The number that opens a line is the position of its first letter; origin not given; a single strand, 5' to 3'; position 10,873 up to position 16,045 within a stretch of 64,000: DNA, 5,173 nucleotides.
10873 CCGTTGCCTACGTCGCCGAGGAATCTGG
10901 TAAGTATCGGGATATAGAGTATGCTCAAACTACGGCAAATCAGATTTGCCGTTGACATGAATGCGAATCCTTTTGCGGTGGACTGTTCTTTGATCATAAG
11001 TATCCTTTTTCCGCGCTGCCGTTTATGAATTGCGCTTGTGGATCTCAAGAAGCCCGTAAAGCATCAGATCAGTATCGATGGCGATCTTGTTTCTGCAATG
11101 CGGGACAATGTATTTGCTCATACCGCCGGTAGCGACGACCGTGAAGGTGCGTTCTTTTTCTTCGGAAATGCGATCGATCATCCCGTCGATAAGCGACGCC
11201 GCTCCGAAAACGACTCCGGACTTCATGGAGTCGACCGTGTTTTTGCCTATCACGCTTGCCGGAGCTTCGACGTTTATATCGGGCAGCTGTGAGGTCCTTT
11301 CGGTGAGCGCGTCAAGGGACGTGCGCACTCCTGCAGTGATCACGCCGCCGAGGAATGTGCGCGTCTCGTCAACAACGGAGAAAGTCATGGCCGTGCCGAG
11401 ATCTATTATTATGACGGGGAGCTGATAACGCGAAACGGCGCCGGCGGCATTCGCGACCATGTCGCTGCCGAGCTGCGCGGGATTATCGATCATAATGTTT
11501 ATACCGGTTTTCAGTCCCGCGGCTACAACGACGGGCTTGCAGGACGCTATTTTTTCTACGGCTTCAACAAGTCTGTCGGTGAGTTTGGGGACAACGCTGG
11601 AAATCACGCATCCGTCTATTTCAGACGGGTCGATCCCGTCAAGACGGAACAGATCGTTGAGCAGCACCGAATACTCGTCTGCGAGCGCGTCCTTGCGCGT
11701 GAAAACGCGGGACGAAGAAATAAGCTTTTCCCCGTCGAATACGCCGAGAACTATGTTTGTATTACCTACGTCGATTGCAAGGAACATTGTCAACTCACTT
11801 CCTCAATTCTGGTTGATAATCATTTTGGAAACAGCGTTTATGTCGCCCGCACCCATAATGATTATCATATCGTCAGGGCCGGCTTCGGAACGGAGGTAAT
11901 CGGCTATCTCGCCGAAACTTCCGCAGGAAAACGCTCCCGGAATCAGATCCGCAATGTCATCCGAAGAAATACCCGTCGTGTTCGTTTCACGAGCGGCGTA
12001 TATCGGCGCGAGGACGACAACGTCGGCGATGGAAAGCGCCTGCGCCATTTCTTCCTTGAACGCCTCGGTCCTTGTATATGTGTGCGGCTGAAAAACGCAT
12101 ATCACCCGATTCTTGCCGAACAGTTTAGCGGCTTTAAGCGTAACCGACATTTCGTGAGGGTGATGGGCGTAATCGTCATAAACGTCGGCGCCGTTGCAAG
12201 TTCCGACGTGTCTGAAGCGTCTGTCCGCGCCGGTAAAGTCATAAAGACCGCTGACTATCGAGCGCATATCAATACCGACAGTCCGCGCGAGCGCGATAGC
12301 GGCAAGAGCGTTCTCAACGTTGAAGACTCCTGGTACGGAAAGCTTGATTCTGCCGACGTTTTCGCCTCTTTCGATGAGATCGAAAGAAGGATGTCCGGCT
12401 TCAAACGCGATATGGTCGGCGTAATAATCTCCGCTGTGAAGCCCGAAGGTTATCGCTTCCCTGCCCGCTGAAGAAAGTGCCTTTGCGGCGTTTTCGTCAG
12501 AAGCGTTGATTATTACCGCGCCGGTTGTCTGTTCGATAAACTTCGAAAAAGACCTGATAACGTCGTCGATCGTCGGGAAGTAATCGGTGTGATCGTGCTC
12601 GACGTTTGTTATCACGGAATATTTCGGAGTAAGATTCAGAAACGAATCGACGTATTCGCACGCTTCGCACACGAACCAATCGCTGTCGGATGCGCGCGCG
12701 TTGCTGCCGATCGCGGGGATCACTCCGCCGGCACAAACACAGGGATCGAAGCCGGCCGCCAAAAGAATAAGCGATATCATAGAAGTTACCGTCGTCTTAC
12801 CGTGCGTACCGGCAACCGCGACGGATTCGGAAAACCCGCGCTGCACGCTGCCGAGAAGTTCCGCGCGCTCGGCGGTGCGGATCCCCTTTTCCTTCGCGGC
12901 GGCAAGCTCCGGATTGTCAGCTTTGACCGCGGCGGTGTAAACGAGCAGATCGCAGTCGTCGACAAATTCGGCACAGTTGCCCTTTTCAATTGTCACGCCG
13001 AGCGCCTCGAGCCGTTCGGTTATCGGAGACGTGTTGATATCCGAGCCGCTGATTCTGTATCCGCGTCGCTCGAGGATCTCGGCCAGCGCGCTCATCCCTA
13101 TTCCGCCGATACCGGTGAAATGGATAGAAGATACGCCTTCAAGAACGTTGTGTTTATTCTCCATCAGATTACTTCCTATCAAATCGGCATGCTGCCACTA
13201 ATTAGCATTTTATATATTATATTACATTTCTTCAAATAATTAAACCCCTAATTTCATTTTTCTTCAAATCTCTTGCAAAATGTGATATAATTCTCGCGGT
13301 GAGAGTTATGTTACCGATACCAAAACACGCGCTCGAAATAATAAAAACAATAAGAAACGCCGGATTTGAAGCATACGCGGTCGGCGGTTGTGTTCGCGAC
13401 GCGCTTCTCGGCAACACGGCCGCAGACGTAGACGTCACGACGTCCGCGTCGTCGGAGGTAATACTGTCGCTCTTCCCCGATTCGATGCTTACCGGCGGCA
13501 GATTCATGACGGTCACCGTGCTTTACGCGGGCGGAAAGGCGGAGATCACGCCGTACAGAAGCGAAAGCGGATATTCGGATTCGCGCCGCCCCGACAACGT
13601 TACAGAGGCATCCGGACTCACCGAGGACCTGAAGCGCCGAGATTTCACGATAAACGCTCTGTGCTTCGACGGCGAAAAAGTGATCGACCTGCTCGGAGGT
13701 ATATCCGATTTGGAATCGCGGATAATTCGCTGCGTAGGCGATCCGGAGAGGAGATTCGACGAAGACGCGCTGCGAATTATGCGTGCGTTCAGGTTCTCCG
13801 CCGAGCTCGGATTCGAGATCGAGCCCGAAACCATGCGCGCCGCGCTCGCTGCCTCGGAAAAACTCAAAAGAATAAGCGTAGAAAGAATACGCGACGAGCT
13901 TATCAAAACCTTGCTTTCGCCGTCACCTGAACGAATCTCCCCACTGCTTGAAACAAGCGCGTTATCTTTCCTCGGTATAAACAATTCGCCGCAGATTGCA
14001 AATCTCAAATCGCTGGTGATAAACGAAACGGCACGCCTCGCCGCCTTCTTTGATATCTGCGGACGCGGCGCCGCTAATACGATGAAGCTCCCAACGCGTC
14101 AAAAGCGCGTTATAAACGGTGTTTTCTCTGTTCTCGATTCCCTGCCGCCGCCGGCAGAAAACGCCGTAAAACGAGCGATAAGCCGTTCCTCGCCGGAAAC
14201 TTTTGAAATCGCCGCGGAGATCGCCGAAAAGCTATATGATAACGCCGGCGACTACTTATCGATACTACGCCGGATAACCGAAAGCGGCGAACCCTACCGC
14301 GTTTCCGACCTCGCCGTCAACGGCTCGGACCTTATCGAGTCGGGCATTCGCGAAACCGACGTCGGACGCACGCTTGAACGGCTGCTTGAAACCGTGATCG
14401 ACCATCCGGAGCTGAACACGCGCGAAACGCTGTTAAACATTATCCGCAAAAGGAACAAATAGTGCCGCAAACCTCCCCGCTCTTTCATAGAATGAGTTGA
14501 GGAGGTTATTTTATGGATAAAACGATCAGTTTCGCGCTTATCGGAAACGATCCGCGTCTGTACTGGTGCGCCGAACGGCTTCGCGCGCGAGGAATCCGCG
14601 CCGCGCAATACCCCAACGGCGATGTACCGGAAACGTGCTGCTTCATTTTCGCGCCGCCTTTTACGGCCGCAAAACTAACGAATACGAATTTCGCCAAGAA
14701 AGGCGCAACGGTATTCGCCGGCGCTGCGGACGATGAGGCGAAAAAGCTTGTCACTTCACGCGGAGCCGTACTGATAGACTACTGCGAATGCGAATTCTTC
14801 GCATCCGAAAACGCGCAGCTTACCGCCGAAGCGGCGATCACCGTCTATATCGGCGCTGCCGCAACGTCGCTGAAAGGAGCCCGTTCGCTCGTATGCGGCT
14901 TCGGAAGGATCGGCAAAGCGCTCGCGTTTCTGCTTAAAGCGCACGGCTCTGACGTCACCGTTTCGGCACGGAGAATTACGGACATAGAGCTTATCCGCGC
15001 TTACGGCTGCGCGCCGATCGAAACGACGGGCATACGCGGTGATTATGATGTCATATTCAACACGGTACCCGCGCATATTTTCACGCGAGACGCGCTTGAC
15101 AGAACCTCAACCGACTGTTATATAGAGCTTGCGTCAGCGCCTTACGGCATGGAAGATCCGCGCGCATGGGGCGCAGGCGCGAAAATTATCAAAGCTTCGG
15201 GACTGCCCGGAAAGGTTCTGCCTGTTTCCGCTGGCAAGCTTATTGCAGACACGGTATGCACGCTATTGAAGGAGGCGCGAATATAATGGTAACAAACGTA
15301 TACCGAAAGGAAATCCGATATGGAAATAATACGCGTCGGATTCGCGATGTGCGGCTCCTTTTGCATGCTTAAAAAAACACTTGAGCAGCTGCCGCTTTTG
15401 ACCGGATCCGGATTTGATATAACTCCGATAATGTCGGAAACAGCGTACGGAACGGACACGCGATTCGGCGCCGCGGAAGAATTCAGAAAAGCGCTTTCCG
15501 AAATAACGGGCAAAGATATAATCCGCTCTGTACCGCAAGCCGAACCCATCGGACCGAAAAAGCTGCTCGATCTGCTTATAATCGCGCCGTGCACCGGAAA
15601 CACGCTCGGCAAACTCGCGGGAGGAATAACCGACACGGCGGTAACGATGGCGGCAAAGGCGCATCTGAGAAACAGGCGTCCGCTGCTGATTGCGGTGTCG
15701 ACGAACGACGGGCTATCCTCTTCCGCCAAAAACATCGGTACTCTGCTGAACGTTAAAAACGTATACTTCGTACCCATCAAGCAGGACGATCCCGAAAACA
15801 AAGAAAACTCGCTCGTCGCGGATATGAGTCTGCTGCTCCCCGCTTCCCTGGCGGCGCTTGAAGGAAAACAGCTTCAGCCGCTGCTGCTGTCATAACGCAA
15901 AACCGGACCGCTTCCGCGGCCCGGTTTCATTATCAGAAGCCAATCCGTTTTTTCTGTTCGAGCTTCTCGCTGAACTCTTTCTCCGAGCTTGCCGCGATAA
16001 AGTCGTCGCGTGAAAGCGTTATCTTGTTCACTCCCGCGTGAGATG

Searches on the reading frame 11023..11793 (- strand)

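Call 12: search_protein_families(library=pfam, proteins=[window:11023-11793:-], max_evalue=0.001)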
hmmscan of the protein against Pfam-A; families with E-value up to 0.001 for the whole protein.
window:11023-11793:- (256 aa): 1 family
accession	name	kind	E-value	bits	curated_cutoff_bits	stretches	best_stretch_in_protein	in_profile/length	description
PF03309.20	Pan_kinase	-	1.9e-67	227.6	24.7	1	4-208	1-205/205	Type III pantothenate kinase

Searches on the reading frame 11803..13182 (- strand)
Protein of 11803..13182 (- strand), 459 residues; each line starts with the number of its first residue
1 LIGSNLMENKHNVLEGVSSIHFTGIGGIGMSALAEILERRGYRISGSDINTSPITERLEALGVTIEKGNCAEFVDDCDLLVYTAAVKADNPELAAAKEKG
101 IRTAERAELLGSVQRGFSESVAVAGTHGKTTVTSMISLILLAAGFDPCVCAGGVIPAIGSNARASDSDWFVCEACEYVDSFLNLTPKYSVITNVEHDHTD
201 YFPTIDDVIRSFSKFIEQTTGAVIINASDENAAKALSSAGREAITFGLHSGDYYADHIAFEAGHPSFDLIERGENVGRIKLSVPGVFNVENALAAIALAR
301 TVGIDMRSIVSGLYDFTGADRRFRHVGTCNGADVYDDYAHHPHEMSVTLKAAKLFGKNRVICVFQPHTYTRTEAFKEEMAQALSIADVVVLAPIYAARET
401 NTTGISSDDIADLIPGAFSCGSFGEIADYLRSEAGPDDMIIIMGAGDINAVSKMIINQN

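Call 12: search_protein_families(library=pfam, proteins=[window:11803-13182:-], max_evalue=0.001)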
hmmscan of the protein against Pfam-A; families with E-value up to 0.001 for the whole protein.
window:11803-13182:- (459 aa): 3 families
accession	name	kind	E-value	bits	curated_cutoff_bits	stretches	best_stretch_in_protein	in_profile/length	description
PF08245.18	Mur_ligase_M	-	8.6e-29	101.4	24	1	123-299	1-200/200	Mur ligase middle domain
PF01225.30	Mur_ligase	-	6.5e-25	87.8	21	1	20-115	2-92/95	Mur ligase family, catalytic domain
PF02875.26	Mur_ligase_C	-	4.7e-21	76.4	28.4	1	321-446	1-127/127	Mur ligase, glutamate ligase domain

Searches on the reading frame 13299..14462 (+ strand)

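Call 12: search_protein_families(library=pfam, proteins=[window:13299-14462:+], max_evalue=0.001)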
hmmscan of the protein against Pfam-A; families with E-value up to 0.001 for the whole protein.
window:13299-14462:+ (387 aa): 2 families
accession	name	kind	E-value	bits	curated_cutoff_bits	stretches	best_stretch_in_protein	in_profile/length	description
PF01743.26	PolyA_pol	-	5.7e-32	111.1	23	1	25-144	1-126/126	Poly A polymerase head domain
PF12627.12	PolyA_pol_RNAbd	-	1.6e-12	47.4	22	1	171-222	1-53/64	Probable RNA and SrmB- binding site of polymerase A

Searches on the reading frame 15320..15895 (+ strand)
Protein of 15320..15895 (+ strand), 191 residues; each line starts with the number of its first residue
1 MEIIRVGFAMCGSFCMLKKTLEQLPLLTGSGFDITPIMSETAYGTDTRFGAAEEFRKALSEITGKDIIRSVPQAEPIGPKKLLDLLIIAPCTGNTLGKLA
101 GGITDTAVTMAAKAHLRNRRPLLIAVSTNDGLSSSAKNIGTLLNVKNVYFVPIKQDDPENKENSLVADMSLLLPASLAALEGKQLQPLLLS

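Call 13: search_protein_families(library=pfam, proteins=[window:15320-15895:+], max_evalue=0.001)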
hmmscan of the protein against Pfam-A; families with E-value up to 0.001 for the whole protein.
window:15320-15895:+ (191 aa): 1 family
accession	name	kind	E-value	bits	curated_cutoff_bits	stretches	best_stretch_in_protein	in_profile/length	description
PF02441.25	Flavoprotein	-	1.1e-27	97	22.7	1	5-153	2-127/162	Flavoprotein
